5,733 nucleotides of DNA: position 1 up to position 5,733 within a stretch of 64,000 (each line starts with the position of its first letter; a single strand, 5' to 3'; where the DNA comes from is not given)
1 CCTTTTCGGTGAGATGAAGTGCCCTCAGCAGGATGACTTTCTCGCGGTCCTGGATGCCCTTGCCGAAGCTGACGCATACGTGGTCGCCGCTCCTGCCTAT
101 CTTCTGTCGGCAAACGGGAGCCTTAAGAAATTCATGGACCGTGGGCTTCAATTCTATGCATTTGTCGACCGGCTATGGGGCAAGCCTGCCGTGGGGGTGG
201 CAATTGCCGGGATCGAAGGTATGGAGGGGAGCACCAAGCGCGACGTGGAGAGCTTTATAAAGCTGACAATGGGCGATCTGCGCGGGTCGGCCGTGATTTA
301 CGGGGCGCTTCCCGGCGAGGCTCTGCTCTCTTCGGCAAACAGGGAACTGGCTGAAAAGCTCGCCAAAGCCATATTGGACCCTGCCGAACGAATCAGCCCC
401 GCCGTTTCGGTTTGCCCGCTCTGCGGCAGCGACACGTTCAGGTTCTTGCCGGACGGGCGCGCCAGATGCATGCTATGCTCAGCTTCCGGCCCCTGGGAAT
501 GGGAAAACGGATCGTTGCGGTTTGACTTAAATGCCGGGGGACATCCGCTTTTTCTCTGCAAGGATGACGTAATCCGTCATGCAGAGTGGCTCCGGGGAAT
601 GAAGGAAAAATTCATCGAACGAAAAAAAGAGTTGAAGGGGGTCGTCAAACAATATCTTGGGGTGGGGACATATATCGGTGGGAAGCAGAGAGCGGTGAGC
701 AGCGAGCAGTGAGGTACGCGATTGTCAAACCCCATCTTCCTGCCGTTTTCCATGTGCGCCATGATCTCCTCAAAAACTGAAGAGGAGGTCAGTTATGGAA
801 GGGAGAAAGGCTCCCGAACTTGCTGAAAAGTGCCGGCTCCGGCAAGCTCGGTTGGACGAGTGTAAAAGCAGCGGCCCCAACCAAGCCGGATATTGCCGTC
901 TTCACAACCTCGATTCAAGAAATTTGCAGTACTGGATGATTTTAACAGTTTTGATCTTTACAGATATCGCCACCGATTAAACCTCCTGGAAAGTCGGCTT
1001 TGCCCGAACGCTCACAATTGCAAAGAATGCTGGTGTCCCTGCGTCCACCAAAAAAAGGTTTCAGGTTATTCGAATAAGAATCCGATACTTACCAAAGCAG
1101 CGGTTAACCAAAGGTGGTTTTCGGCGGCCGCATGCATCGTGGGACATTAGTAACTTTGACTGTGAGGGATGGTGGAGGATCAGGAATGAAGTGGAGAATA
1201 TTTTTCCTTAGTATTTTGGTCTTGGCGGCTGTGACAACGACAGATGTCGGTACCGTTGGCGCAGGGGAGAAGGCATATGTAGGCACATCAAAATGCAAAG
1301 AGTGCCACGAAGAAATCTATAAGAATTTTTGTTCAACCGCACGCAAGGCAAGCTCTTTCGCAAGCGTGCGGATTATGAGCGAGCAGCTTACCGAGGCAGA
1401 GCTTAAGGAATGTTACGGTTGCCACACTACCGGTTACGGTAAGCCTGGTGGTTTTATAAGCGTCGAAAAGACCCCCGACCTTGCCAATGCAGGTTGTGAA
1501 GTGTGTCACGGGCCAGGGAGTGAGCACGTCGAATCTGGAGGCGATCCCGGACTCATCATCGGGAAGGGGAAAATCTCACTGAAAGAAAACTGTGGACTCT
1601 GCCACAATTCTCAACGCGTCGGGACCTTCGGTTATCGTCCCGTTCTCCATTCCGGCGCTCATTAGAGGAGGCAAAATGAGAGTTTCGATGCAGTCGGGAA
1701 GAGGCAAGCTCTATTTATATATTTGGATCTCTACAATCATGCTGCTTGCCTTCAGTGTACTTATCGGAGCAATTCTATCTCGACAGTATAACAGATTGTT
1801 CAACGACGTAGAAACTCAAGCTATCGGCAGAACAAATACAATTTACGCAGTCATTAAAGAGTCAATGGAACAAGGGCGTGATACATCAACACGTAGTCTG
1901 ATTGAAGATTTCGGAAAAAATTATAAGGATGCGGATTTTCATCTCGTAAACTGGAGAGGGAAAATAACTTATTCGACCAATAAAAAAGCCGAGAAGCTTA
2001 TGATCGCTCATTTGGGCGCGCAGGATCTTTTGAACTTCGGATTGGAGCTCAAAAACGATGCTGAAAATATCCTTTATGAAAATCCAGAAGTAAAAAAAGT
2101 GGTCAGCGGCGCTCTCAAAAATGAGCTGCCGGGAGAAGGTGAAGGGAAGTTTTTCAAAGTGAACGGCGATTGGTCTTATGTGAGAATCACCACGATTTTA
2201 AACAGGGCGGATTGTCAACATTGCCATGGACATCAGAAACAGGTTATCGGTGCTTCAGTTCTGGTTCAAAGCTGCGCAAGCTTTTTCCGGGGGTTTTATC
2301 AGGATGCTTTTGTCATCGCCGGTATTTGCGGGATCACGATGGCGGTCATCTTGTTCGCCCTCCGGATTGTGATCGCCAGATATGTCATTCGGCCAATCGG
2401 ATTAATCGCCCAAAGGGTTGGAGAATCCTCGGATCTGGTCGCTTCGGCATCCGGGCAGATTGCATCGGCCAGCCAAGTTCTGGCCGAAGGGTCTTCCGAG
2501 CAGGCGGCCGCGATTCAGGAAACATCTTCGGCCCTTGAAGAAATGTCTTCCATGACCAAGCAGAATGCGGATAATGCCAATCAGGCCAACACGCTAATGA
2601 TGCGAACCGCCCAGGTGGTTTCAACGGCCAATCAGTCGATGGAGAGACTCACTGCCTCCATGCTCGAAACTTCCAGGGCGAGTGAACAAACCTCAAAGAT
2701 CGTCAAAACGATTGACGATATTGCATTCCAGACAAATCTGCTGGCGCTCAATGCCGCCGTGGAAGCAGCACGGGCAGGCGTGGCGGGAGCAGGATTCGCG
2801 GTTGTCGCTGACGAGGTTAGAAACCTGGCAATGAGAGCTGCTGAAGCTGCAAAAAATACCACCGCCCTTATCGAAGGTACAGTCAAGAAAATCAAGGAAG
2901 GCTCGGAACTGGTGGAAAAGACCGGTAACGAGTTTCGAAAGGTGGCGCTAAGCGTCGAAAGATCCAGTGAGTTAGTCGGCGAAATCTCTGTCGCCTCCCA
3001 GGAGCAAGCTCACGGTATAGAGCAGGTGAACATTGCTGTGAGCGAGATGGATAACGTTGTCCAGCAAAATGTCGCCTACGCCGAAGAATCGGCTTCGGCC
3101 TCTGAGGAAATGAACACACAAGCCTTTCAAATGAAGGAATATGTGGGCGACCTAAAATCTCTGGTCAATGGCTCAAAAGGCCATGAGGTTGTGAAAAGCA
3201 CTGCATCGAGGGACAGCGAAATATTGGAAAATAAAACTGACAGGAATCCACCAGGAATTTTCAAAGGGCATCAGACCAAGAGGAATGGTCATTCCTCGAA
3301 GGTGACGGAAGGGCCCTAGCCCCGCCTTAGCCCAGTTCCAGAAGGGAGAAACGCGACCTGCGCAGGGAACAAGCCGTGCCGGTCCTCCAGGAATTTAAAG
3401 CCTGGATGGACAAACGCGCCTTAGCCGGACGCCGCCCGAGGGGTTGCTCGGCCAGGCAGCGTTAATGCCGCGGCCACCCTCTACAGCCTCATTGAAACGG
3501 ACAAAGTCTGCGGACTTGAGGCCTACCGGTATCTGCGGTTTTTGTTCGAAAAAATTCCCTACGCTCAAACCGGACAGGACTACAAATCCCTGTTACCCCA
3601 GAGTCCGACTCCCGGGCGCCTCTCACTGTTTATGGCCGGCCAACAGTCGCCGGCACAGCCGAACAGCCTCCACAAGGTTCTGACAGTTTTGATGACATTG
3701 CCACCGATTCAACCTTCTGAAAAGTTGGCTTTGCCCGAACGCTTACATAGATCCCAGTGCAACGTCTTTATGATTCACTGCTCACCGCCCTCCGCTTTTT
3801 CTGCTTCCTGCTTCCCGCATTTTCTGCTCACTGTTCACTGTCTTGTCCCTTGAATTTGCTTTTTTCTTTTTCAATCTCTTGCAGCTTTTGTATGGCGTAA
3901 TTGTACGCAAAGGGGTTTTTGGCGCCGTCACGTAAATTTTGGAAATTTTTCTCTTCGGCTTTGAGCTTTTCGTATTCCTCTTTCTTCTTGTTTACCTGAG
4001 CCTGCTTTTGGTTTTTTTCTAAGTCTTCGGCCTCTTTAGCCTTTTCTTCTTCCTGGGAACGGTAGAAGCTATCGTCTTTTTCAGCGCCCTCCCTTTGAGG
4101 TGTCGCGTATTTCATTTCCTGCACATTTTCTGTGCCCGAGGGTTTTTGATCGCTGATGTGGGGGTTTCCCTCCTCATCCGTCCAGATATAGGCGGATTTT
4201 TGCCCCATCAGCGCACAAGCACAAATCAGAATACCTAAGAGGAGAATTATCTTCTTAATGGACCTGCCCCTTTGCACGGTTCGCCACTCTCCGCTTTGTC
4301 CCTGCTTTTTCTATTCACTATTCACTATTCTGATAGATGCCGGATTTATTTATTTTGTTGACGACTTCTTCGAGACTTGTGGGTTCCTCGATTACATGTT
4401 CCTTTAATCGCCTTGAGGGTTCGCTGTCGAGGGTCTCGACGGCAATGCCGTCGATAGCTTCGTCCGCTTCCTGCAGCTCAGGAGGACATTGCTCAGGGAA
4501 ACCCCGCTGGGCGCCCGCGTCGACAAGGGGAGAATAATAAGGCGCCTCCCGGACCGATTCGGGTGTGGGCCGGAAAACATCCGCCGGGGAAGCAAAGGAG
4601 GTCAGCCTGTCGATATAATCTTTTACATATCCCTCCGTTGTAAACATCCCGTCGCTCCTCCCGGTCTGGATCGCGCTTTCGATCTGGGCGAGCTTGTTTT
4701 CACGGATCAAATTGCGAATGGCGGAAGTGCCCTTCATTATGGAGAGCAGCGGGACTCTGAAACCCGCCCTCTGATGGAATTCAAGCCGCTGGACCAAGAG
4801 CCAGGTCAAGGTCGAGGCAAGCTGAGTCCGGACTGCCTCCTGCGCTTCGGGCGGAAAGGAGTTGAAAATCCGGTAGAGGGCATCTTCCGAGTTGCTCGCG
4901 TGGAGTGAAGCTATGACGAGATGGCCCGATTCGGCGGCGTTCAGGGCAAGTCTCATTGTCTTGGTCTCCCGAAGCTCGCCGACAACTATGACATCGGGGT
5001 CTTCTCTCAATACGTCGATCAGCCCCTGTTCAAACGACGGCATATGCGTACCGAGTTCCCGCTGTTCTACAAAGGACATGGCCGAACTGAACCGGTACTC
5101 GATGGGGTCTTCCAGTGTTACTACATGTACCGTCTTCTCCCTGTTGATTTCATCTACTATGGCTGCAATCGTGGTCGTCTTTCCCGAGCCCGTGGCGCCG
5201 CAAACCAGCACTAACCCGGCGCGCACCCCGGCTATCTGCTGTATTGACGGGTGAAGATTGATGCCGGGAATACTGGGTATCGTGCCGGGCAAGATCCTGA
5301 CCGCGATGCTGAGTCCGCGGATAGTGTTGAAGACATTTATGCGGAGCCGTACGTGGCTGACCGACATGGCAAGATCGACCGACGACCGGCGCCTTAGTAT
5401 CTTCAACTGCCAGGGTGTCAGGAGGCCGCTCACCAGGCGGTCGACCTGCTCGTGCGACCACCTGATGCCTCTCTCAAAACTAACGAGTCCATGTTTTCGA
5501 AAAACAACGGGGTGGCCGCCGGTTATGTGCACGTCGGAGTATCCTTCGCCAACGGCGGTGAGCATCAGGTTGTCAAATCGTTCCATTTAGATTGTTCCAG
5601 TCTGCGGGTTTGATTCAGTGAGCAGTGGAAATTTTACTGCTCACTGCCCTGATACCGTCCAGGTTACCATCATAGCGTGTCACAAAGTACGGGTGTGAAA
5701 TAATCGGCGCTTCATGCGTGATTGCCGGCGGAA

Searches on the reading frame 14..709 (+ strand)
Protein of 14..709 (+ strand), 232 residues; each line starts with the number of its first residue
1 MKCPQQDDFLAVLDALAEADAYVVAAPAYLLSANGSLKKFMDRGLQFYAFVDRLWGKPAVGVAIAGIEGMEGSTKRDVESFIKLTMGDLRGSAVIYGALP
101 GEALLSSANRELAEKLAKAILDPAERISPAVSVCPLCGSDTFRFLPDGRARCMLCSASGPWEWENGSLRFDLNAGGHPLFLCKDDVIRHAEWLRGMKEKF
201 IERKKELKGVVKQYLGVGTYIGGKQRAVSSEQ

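Call 9: search_protein_families(library=pfam, proteins=[window:14-709:+], max_evalue=0.01)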
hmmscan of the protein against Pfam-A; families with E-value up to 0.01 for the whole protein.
window:14-709:+ (232 aa): 2 families
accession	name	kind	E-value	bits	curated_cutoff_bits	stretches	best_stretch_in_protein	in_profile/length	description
PF03358.20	FMN_red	-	2.5e-09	37.3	24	1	3-91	55-142/152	NADPH-dependent FMN reductase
PF02525.22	Flavodoxin_2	-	0.00037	20.7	27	1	13-68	72-137/198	Flavodoxin-like fold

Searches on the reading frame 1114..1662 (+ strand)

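Call 9: search_protein_families(library=pfam, proteins=[window:1114-1662:+], max_evalue=0.01)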
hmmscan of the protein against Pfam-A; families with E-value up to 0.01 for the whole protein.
window:1114-1662:+ (183 aa): 4 families
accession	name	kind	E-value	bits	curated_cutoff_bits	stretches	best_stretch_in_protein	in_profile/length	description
PF13435.11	Cytochrome_C554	-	1.5e-17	64.7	20.8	1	60-133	1-84/84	Cytochrome c554 and c-prime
PF22113.1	Mtrc-MtrF_II-IV_dom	-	1.1e-08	35.2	30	1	53-137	76-168/176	Outer membrane cytochrome MtrC/MtrF-like, domains II/IV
PF14522.11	Cytochrome_C7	-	3.9e-06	27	24.8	1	58-164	13-66/67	Cytochrome c7 and related cytochrome c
PF09699.15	Paired_CXXCH_1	-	0.0086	16.2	20.6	0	92-105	24-37/41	Doubled CXXCH motif (Paired_CXXCH_1)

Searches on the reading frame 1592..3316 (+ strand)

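Call 9: search_protein_families(library=pfam, proteins=[window:1592-3316:+], max_evalue=0.01)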
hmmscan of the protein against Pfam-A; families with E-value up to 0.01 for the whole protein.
window:1592-3316:+ (575 aa): 1 family
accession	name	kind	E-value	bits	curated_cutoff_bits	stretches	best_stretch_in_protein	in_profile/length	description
PF00015.26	MCPsignal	-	4.9e-42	144.1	34.6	1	327-489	2-171/172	Methyl-accepting chemotaxis protein (MCP) signalling domain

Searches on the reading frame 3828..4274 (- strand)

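Call 9: search_protein_families(library=pfam, proteins=[window:3828-4274:-], max_evalue=0.01)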
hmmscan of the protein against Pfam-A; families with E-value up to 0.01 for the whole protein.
window:3828-4274:- (148 aa): 1 family
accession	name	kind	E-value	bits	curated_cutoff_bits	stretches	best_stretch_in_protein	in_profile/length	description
PF13511.11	DUF4124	-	2.5e-07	31.3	22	1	16-63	2-49/56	Domain of unknown function (DUF4124)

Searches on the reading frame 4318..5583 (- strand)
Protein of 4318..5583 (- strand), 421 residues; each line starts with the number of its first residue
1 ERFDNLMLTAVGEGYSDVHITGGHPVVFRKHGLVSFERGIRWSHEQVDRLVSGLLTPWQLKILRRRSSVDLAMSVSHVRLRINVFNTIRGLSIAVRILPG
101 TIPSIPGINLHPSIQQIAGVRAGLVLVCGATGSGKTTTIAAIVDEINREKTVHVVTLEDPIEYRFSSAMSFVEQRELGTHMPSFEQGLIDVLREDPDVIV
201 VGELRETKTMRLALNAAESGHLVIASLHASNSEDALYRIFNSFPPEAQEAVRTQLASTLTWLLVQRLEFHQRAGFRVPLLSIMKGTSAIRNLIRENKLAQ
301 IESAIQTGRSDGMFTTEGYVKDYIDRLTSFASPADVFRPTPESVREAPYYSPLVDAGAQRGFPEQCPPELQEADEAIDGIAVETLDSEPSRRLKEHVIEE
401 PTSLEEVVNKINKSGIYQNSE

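Call 9: search_protein_families(library=pfam, proteins=[window:4318-5583:-], max_evalue=0.01)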
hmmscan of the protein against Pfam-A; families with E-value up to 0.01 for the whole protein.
window:4318-5583:- (421 aa): 13 families
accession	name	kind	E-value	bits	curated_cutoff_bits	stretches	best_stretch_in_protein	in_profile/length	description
PF00437.27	T2SSE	-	1.1e-38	133.3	24.9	1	5-267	14-277/370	Type II/IV secretion system protein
PF01935.23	DUF87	-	6e-05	23.7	23.2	1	126-167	27-68/220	Helicase HerA, central domain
PF13401.12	AAA_22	-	9.1e-05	23.2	27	1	121-157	4-41/130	AAA domain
PF13191.12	AAA_16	-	0.00018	22.5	32.6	1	115-166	17-70/167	AAA ATPase domain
PF25199.1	nSTAND_NTPase5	-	0.00097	19.4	34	1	121-167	40-86/145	Novel STAND NTPase 5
PF13245.12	AAA_19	-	0.0022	18.6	25.1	1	120-152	9-41/134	AAA domain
PF04851.21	ResIII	-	0.0026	18.1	22.5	1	125-155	26-57/164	Type III restriction enzyme, res subunit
PF13476.12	AAA_23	-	0.0032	18.6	27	1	122-142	19-39/201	AAA domain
PF01580.24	FtsK_SpoIIIE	-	0.004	17.1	24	1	115-143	33-60/221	FtsK/SpoIIIE family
PF06414.18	Zeta_toxin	-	0.0041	17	22.3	1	124-154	18-49/199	Zeta toxin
PF07196.18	Flagellin_IN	-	0.0067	17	22.7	0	135-150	19-34/55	Flagellin hook IN motif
PF00448.28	SRP54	-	0.0067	16.5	22.7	0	124-155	3-34/196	SRP54-type protein, GTPase domain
PF13604.12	AAA_30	-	0.007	16.6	27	0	114-154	10-49/191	AAA domain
